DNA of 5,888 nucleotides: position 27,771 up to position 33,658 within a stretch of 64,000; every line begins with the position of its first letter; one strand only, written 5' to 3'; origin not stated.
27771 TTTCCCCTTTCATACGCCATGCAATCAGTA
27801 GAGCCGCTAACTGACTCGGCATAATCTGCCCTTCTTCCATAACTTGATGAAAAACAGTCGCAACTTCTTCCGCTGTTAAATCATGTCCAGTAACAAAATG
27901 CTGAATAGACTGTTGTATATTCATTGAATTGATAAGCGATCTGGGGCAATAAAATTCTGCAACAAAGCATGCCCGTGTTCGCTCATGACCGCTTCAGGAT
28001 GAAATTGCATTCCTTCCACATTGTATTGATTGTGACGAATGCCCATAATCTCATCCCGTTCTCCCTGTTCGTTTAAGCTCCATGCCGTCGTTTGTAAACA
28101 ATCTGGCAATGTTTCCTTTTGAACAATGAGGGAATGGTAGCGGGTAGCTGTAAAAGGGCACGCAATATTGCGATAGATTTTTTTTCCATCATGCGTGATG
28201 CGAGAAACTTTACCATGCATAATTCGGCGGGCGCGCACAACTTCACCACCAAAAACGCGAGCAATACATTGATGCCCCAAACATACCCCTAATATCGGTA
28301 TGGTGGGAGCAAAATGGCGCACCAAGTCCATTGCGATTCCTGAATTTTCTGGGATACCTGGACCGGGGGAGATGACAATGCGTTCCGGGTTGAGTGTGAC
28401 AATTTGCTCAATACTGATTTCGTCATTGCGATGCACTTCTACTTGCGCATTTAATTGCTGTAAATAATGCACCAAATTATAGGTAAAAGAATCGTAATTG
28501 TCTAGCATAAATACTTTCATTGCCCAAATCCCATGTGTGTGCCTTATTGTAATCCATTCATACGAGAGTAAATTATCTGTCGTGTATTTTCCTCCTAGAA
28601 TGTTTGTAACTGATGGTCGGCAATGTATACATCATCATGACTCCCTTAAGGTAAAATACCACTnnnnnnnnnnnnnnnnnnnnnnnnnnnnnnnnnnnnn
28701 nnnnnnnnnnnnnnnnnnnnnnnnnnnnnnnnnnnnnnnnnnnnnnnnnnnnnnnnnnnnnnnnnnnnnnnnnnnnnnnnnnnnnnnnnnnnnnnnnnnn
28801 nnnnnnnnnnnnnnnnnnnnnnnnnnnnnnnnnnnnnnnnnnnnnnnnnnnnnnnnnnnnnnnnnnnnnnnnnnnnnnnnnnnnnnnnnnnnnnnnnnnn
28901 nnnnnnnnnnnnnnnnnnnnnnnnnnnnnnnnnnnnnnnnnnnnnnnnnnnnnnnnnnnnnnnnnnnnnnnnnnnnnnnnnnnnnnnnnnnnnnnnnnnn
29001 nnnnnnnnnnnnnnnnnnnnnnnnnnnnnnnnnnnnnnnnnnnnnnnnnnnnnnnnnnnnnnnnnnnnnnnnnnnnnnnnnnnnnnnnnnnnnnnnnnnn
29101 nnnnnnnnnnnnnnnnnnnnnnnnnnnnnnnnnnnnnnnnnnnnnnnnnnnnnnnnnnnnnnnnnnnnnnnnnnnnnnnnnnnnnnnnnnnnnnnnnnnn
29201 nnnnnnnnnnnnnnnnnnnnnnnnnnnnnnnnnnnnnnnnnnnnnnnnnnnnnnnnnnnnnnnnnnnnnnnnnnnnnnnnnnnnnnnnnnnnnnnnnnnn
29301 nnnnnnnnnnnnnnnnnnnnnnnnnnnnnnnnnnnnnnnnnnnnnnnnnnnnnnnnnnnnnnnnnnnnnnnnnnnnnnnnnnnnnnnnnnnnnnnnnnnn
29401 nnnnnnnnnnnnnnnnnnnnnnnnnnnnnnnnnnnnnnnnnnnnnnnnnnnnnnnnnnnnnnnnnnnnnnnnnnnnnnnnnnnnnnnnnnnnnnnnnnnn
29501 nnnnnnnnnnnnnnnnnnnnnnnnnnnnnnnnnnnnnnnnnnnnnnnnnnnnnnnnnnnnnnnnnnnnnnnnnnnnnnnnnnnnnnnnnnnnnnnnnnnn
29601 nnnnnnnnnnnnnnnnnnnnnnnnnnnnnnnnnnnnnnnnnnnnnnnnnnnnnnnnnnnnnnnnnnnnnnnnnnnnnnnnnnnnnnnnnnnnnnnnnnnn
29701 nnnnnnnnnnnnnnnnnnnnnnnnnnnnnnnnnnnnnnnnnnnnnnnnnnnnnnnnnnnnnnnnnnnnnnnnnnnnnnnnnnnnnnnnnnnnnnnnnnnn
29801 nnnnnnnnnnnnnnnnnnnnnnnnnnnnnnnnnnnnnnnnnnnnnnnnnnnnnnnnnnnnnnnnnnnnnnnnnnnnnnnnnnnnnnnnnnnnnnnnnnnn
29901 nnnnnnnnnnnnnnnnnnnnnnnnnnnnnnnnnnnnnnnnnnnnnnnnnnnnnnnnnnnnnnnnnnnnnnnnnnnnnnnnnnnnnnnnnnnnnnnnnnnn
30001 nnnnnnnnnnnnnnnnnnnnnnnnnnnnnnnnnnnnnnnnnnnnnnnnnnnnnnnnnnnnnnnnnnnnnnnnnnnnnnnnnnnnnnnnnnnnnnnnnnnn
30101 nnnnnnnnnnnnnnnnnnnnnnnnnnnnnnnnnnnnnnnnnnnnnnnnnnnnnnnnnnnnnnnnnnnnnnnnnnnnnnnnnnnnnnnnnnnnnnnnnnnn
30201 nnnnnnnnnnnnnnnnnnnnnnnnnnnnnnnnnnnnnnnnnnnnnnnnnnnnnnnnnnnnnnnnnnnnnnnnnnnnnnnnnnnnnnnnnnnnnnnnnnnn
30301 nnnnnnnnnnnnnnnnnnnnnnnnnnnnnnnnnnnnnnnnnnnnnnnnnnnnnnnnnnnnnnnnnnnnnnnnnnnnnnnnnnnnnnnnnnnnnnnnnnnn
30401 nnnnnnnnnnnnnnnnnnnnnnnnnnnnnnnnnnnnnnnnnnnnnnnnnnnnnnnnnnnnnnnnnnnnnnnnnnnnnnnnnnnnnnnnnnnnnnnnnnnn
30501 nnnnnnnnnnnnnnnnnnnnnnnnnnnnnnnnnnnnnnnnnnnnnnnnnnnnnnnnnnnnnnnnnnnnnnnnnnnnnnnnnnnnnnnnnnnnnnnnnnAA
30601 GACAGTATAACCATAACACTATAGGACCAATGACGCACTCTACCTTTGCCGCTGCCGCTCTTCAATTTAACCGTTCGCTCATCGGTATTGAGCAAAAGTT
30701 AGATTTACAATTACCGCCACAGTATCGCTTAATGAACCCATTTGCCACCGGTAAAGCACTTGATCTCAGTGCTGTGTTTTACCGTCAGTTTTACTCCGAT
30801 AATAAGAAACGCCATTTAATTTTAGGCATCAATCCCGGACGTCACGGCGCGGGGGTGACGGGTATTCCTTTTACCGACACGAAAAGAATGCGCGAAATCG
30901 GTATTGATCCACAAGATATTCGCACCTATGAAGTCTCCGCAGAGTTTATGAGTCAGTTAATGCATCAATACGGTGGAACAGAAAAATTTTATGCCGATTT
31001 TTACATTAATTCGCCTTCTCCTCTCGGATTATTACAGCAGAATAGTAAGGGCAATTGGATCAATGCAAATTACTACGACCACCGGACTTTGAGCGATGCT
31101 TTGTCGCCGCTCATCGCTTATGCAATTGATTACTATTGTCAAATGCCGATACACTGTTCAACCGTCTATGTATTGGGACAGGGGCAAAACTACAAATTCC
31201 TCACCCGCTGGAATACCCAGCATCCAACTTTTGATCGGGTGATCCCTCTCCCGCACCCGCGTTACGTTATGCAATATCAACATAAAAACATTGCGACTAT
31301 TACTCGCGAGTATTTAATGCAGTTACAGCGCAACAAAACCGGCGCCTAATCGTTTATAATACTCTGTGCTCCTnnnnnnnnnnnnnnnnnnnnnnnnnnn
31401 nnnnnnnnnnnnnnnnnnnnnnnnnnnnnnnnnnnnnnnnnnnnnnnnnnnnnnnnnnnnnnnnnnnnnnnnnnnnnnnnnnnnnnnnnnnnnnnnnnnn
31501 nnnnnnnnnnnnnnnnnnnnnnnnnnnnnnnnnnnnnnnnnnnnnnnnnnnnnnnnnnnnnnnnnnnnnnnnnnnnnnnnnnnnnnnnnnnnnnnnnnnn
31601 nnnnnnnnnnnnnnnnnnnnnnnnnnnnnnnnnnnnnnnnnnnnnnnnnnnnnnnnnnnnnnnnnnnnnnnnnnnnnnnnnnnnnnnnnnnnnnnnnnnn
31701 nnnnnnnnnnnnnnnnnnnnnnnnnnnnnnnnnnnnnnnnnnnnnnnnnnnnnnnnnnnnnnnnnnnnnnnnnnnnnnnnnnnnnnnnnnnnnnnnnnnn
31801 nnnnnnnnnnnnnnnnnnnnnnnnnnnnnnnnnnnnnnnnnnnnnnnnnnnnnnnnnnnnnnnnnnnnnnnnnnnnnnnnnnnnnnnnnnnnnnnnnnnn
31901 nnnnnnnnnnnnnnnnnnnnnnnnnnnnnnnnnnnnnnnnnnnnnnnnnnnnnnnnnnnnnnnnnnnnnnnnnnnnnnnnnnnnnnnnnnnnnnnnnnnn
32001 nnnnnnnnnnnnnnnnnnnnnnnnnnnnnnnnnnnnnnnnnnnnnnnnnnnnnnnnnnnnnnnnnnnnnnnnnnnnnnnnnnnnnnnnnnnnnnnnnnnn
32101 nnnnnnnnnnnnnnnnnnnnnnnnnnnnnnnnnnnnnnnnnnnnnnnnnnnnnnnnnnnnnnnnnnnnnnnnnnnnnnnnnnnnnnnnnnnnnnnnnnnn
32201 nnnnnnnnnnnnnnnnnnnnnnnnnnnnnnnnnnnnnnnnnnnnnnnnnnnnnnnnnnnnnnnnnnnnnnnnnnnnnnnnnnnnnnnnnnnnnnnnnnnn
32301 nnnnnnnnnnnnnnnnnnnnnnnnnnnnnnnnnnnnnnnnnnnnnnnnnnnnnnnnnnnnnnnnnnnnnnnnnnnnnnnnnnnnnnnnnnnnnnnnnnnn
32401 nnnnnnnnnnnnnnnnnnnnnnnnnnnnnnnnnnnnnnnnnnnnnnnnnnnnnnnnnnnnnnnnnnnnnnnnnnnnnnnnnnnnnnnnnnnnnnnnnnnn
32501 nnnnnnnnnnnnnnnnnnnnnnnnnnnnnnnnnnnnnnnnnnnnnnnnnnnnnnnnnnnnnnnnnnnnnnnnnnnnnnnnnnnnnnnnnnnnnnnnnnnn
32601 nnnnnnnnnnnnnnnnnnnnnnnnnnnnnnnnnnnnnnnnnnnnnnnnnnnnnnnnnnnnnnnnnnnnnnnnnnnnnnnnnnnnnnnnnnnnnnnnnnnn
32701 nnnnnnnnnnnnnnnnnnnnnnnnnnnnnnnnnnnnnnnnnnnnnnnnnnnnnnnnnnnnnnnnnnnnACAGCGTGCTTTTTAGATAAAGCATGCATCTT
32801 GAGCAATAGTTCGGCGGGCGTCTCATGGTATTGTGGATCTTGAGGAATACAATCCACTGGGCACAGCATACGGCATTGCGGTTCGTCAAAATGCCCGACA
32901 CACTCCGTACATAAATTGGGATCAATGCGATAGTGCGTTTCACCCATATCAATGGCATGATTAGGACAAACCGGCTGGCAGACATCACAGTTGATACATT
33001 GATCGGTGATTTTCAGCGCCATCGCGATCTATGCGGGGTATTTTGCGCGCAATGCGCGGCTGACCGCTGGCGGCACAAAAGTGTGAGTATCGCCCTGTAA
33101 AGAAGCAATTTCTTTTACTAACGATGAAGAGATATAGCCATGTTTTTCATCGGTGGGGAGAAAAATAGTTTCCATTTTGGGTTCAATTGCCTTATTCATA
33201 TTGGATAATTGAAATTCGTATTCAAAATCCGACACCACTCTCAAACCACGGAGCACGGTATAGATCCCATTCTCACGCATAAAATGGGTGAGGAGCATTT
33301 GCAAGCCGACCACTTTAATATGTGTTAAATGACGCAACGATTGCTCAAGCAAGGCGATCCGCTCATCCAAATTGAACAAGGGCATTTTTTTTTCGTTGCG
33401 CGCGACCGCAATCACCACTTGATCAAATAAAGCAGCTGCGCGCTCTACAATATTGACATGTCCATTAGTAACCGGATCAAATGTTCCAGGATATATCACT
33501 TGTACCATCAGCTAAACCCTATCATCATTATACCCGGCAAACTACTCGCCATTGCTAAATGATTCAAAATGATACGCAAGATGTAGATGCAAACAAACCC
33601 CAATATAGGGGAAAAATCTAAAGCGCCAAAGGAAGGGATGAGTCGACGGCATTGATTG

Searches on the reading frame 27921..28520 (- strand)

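Call 32: search_protein_families(library=pfam, proteins=[window:27921-28520:-], max_evalue=0.00001)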
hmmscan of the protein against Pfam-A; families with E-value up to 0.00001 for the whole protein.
window:27921-28520:- (199 aa): 1 family
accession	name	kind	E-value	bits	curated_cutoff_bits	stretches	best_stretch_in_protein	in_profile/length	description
PF00117.34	GATase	-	1.4e-59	201.4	22.8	1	5-191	2-187/190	Glutamine amidotransferase class-I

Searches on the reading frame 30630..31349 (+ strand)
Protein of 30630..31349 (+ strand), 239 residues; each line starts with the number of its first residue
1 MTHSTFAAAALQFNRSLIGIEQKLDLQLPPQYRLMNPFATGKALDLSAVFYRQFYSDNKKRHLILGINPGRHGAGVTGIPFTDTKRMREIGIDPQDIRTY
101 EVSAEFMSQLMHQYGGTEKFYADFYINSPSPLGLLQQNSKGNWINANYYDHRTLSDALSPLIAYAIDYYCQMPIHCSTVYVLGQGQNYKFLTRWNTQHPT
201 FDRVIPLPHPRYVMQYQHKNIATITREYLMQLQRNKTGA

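Call 32: search_protein_families(library=pfam, proteins=[window:30630-31349:+], max_evalue=0.00001)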
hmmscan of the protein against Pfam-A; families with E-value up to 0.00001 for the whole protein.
window:30630-31349:+ (239 aa): 1 family
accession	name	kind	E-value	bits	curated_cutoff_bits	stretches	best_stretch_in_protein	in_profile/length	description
PF03167.25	UDG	-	4.7e-11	43.4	24.3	1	55-229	4-137/141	Uracil DNA glycosylase superfamily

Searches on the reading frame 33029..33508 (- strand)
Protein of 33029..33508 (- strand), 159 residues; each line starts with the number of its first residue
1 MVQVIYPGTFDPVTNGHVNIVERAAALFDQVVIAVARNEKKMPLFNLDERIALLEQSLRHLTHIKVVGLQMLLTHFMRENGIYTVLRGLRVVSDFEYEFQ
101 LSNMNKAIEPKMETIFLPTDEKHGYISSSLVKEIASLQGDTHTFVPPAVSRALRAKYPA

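Call 33: search_protein_families(library=pfam, proteins=[window:33029-33508:-], max_evalue=0.00001)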
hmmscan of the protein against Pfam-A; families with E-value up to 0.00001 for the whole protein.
window:33029-33508:- (159 aa): 1 family
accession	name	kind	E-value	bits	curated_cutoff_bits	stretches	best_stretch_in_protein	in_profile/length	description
PF01467.32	CTP_transf_like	-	1.5e-23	83.9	21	1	5-133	1-132/133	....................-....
